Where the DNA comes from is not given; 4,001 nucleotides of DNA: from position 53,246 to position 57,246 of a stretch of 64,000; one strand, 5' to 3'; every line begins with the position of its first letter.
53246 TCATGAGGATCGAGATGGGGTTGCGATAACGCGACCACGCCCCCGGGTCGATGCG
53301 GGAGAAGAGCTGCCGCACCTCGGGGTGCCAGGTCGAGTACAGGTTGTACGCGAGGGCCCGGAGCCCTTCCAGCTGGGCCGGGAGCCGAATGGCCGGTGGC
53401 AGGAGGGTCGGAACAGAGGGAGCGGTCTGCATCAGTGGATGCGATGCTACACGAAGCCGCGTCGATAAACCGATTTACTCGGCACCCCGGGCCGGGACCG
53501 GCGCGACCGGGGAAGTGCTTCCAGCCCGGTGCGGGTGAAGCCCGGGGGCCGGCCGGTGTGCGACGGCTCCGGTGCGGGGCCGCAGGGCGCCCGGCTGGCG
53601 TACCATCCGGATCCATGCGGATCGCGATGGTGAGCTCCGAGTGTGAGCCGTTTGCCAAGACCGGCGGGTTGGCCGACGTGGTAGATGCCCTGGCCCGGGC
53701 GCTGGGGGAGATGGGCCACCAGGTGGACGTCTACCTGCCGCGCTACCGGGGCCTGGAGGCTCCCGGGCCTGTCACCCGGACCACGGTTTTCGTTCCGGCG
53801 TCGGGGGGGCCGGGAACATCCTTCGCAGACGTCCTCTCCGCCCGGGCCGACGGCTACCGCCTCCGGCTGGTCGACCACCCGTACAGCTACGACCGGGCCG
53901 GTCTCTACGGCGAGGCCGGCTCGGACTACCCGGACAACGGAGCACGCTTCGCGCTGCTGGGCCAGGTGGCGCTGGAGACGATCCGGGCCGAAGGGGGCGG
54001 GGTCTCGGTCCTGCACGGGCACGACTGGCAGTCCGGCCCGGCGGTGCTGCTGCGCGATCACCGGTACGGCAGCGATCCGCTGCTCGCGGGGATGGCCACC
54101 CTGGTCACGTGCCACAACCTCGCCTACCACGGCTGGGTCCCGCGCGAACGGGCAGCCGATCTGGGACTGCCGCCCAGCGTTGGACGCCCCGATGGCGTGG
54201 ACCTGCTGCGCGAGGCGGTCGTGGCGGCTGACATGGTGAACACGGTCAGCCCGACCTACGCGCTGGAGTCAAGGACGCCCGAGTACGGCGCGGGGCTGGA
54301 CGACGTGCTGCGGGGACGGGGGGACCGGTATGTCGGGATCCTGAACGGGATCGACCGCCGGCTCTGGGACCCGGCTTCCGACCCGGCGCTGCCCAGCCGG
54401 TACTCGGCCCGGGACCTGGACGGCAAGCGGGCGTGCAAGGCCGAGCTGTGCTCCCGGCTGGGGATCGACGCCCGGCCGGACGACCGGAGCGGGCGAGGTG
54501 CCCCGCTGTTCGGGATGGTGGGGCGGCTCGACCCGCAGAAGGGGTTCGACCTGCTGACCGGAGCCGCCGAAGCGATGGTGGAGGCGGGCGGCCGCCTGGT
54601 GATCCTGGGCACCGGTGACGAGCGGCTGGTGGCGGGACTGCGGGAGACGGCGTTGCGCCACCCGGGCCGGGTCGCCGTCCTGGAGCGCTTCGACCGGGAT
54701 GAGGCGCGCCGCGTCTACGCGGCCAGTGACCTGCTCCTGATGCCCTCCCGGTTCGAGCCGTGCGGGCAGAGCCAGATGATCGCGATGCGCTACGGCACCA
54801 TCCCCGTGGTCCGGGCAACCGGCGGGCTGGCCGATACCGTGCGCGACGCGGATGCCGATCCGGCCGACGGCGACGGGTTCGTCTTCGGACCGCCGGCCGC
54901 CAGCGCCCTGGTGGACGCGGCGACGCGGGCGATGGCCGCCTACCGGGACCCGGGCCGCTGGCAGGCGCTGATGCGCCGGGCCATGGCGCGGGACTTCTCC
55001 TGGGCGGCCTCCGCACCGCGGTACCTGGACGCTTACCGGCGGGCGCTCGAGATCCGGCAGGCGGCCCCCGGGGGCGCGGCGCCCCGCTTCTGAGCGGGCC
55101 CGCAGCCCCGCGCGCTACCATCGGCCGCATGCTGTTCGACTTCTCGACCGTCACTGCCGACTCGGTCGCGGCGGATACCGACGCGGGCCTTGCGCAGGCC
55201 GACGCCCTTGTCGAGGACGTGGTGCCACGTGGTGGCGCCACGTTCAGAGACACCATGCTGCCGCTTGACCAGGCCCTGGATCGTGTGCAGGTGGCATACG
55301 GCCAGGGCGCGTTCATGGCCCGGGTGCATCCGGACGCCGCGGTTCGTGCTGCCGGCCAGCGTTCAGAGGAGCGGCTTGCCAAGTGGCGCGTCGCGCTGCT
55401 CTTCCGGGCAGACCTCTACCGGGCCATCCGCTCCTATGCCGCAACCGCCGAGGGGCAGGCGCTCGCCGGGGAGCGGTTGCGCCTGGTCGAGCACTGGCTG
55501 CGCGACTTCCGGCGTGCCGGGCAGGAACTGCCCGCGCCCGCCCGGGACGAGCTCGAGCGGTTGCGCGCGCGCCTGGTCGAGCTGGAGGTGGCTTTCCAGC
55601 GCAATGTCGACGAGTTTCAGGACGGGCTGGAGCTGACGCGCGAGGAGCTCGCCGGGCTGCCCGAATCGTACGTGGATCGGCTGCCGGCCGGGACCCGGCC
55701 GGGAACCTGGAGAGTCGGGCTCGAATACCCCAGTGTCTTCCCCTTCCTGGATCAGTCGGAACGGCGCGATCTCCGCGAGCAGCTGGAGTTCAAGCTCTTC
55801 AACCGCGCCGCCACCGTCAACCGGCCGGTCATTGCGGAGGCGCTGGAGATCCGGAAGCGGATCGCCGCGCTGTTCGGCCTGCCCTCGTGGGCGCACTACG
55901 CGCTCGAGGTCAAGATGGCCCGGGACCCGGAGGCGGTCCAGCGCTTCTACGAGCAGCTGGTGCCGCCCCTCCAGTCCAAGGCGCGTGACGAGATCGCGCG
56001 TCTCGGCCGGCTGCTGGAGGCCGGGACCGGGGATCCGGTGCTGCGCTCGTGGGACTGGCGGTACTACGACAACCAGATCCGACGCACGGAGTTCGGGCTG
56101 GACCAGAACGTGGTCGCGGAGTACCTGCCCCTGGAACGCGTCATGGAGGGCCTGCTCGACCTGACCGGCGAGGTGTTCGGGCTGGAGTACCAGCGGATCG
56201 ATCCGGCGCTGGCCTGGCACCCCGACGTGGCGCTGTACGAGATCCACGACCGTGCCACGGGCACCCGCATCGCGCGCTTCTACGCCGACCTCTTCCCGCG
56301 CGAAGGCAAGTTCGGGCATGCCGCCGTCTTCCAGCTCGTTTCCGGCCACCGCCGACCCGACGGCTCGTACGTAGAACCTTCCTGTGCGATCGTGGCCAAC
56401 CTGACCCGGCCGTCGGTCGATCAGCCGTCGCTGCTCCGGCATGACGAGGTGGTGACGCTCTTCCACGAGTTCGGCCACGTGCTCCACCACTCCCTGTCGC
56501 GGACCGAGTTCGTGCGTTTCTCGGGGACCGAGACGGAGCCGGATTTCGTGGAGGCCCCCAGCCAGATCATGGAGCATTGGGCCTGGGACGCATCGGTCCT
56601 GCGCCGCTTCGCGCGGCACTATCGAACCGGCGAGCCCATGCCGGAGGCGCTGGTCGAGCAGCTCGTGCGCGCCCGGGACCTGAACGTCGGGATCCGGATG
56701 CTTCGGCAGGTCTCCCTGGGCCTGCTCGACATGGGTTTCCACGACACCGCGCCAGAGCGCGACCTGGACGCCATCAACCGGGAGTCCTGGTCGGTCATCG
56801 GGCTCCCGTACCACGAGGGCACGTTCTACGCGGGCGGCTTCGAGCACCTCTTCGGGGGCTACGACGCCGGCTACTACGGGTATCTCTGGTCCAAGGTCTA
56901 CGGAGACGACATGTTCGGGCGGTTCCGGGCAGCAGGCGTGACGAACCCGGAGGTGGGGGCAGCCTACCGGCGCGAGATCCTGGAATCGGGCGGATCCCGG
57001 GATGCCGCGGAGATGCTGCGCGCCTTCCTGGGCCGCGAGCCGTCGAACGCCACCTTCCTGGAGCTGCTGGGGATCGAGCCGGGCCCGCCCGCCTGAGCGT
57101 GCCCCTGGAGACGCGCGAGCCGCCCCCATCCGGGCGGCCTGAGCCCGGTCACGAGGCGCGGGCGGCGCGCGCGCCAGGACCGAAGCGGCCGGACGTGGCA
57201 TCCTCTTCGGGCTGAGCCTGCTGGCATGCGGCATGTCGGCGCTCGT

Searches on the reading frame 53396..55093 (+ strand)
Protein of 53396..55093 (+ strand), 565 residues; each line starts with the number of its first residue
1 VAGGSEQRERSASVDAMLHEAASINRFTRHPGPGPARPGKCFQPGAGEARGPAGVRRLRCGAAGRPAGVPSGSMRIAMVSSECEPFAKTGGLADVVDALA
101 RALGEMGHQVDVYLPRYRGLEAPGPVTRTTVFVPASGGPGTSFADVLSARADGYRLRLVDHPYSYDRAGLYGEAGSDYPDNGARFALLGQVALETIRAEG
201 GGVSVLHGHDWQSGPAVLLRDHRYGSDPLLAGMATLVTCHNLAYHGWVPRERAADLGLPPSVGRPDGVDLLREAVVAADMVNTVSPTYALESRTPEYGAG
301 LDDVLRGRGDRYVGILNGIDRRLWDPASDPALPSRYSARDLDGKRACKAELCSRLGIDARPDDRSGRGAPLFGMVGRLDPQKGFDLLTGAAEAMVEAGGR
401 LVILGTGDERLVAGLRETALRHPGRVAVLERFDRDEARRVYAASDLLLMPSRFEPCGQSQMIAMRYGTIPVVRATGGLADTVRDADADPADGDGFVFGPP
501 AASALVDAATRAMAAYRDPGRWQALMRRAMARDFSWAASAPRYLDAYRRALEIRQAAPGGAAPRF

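Call 3: search_protein_families(library=pfam, proteins=[window:53396-55093:+], max_evalue=0.01)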
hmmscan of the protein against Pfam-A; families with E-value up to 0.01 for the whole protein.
window:53396-55093:+ (565 aa): 6 families
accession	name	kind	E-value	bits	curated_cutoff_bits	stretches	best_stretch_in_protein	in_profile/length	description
PF08323.17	Glyco_transf_5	-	8.9e-61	206.1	22.7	1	75-306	1-238/239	Starch synthase catalytic domain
PF00534.26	Glycos_transf_1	-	2.2e-17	63.5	26.4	1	368-514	14-157/172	Glycosyl transferases group 1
PF13692.12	Glyco_trans_1_4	-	9.3e-16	58.8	27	1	370-513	2-140/142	Glycosyl transferases group 1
PF20706.3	GT4-conflict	-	7e-11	42.2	26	1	362-540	190-382/385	Family 4 Glycosyltransferase in conflict systems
PF13439.12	Glyco_transf_4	-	1.6e-08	35.2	28.5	1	90-145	2-60/170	Glycosyltransferase Family 4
PF13579.12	Glyco_trans_4_4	-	0.00047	21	29.7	1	90-250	1-115/158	Glycosyl transferase 4-like domain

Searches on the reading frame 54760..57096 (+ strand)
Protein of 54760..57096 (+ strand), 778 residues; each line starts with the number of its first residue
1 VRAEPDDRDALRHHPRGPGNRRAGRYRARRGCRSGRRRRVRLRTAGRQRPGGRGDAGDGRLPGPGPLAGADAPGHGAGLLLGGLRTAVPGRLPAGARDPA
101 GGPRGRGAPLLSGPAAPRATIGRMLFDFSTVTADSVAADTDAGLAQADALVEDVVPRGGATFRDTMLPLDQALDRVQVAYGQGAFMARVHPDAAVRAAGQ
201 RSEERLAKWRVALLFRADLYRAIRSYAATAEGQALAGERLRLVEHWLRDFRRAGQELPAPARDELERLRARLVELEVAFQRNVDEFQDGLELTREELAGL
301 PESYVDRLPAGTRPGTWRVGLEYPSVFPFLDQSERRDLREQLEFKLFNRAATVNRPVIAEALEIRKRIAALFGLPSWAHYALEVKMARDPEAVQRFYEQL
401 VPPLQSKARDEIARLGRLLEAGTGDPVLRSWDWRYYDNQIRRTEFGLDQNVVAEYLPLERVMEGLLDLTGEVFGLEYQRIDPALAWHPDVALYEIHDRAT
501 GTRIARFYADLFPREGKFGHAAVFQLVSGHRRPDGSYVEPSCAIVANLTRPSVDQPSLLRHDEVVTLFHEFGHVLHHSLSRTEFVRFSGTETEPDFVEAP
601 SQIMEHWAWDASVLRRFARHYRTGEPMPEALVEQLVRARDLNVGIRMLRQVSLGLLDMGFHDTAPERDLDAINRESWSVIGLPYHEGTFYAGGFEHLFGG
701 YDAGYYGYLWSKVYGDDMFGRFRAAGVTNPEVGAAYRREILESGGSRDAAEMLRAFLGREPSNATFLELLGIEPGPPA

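Call 3: search_protein_families(library=pfam, proteins=[window:54760-57096:+], max_evalue=0.01)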
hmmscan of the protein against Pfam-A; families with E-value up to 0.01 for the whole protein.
window:54760-57096:+ (778 aa): 2 families
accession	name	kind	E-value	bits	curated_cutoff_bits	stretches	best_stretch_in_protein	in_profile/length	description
PF01432.26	Peptidase_M3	-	3.1e-123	412.9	27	1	330-770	2-455/457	Peptidase family M3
PF19310.4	TOP_N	-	0.001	19.3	27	1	160-257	21-118/123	Neurolysin/Thimet oligopeptidase, N-terminal domain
